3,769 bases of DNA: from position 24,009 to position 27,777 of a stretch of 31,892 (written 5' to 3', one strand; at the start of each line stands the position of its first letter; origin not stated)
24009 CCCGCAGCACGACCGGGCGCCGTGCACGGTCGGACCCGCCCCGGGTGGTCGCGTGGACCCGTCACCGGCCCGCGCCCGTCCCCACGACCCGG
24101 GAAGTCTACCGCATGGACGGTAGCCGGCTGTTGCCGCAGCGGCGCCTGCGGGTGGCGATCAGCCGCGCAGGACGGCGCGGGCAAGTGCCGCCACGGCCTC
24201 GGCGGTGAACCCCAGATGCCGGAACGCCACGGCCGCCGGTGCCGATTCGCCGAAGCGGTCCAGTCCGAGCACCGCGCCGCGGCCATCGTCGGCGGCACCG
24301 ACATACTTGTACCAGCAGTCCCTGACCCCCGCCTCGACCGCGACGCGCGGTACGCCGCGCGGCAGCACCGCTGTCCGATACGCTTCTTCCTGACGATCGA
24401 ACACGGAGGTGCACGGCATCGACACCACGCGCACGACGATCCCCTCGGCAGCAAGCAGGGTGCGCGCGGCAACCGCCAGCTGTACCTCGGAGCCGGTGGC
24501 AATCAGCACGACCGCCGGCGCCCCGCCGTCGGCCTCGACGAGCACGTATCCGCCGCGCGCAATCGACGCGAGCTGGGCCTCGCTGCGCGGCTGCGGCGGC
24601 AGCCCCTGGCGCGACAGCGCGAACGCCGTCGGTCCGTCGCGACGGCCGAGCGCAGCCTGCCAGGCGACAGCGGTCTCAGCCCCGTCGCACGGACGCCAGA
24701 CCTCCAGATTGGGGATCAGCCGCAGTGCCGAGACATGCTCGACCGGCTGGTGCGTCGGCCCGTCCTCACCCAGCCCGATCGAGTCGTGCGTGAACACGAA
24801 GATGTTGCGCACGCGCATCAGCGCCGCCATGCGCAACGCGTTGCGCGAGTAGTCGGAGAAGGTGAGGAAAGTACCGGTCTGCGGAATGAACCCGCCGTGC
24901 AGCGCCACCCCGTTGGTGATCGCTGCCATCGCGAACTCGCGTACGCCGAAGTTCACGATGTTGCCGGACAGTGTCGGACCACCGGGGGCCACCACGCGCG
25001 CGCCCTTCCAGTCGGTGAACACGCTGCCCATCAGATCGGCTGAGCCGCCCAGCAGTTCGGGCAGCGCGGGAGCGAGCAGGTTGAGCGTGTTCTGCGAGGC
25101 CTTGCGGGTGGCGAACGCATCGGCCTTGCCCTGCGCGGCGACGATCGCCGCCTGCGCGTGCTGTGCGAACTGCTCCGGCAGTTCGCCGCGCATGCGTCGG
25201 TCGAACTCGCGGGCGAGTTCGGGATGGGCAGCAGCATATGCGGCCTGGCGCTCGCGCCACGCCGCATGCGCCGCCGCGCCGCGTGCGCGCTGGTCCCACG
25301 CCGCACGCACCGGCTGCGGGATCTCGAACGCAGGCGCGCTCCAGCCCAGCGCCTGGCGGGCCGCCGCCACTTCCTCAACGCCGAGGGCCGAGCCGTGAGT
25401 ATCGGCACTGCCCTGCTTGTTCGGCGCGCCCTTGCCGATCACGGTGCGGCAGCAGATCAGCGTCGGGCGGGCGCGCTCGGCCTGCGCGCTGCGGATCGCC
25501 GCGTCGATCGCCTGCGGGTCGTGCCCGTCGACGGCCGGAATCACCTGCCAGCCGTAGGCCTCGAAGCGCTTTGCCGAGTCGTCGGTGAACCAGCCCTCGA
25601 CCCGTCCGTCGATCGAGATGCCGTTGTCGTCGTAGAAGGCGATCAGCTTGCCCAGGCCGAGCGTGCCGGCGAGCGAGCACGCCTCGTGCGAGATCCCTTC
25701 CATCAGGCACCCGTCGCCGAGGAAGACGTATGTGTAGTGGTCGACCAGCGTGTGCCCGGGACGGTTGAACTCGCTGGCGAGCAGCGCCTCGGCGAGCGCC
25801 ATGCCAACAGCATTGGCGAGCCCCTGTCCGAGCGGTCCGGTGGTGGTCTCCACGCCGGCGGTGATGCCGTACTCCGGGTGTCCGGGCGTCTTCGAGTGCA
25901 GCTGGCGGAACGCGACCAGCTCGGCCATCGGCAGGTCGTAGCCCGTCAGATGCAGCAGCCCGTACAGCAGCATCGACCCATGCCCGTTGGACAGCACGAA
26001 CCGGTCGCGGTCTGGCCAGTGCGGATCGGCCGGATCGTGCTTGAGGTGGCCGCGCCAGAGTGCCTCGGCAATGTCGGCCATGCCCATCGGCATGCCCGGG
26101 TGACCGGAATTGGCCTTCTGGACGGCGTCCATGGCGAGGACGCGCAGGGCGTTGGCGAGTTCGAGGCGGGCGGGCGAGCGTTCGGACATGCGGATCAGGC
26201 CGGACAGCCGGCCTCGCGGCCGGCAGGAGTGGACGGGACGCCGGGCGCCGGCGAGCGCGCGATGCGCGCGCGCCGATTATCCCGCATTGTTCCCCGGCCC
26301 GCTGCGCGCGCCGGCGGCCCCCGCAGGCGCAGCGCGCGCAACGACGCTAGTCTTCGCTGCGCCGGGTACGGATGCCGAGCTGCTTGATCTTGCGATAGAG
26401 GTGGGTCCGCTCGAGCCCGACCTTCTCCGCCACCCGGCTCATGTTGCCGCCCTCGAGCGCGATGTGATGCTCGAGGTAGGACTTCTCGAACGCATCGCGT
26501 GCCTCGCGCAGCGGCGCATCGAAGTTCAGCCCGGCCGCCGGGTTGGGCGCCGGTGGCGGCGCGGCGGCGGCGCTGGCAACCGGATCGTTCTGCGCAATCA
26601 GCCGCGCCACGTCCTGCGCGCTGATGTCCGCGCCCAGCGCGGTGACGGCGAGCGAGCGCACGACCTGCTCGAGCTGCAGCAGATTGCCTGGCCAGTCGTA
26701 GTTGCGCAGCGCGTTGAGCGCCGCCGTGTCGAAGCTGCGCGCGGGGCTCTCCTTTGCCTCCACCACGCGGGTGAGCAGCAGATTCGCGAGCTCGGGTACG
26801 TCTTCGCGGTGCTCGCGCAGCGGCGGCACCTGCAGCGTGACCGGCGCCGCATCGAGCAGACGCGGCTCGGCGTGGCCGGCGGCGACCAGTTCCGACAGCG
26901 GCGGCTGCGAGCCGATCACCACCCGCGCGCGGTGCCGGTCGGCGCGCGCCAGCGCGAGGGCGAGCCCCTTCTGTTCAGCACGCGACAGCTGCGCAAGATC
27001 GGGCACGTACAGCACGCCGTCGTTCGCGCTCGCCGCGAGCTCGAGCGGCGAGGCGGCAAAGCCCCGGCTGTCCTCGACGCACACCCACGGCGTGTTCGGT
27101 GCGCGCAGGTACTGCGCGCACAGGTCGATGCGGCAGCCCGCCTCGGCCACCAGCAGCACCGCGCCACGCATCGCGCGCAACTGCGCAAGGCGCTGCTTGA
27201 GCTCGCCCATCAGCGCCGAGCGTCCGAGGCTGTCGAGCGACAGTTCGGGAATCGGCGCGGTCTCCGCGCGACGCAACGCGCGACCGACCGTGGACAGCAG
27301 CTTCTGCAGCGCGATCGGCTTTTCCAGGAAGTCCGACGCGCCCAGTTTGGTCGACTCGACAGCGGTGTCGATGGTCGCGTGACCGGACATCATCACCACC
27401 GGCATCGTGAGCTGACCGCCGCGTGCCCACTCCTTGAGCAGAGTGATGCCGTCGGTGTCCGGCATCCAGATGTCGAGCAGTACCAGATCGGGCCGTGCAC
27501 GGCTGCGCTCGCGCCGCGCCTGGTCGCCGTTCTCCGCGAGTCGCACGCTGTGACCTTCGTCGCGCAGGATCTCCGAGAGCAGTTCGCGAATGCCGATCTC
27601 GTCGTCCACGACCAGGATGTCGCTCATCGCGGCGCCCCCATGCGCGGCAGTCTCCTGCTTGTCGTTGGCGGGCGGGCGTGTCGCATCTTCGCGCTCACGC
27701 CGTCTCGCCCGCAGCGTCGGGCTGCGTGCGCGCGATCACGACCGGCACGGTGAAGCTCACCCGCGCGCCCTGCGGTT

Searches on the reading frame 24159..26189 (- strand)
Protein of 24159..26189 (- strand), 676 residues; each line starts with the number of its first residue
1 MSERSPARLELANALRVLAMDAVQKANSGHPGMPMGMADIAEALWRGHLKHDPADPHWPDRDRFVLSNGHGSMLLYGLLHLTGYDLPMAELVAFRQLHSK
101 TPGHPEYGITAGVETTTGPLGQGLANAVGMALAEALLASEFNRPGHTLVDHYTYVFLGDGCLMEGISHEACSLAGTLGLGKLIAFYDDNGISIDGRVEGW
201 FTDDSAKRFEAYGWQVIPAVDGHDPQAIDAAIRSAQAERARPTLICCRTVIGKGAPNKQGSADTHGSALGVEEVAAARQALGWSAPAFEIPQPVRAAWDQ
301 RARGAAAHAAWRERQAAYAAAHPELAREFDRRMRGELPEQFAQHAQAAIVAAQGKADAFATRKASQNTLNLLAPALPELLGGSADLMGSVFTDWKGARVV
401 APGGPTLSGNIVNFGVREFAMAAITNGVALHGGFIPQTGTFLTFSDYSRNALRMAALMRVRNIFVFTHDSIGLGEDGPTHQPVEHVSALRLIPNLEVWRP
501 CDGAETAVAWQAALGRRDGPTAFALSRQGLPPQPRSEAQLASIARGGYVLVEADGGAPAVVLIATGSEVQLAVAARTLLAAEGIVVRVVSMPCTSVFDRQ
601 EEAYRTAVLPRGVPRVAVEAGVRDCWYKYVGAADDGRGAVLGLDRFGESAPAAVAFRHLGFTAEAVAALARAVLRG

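Call 9: search_protein_families(library=pfam, proteins=[window:24159-26189:-], max_evalue=0.01)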
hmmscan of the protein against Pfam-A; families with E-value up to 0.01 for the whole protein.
window:24159-26189:- (676 aa): 6 families
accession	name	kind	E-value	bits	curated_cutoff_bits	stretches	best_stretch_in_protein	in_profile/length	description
PF00456.26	Transketolase_N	-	1.8e-159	530.5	22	1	10-338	4-334/334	Transketolase, thiamine diphosphate binding domain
PF02779.29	Transket_pyr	-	2.5e-54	184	27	1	359-531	3-173/174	Transketolase, pyrimidine binding domain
PF22613.1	Transketolase_C_1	-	1.7e-39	135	27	1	546-662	1-113/113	Transketolase-like TK C-terminal domain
PF02780.25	Transketolase_C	-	2.1e-14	53.9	25.9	1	557-666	9-124/124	Transketolase, C-terminal domain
PF00676.26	E1_dh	-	0.00011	21.8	22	1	115-245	98-220/300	Dehydrogenase E1 component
PF13292.11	DXP_synthase_N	-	0.0003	20.6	21.2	0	122-197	115-179/274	1-deoxy-D-xylulose-5-phosphate synthase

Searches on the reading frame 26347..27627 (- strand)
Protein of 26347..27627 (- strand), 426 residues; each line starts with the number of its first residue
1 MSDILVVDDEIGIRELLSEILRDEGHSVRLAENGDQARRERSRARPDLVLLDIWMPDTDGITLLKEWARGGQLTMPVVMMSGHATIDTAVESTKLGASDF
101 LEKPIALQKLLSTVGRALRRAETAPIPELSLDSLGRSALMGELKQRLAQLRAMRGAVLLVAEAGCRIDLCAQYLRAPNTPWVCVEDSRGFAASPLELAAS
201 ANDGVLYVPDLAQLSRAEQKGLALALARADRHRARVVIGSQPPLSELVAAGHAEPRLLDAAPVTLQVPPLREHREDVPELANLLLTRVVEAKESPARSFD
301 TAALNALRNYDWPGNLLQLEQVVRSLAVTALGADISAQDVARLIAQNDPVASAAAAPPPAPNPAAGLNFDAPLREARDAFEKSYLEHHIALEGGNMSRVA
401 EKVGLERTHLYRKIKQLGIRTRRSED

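Call 9: search_protein_families(library=pfam, proteins=[window:26347-27627:-], max_evalue=0.01)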
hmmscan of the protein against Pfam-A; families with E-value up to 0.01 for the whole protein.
window:26347-27627:- (426 aa): 4 families
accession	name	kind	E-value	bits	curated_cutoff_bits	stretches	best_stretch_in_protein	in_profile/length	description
PF14532.12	Sigma54_activ_2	-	2.9e-29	102.5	25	1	134-270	1-138/138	Sigma-54 interaction domain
PF00072.30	Response_reg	-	1.3e-28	99.8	30.2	1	4-114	1-110/111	Response regulator receiver domain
PF25601.1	AAA_lid_14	-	3.3e-16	59.3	27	1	271-354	1-84/87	AAA+ ATPase lid domain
PF02954.25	HTH_8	-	2.1e-08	34.2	22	1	378-416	3-41/42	Bacterial regulatory protein, Fis family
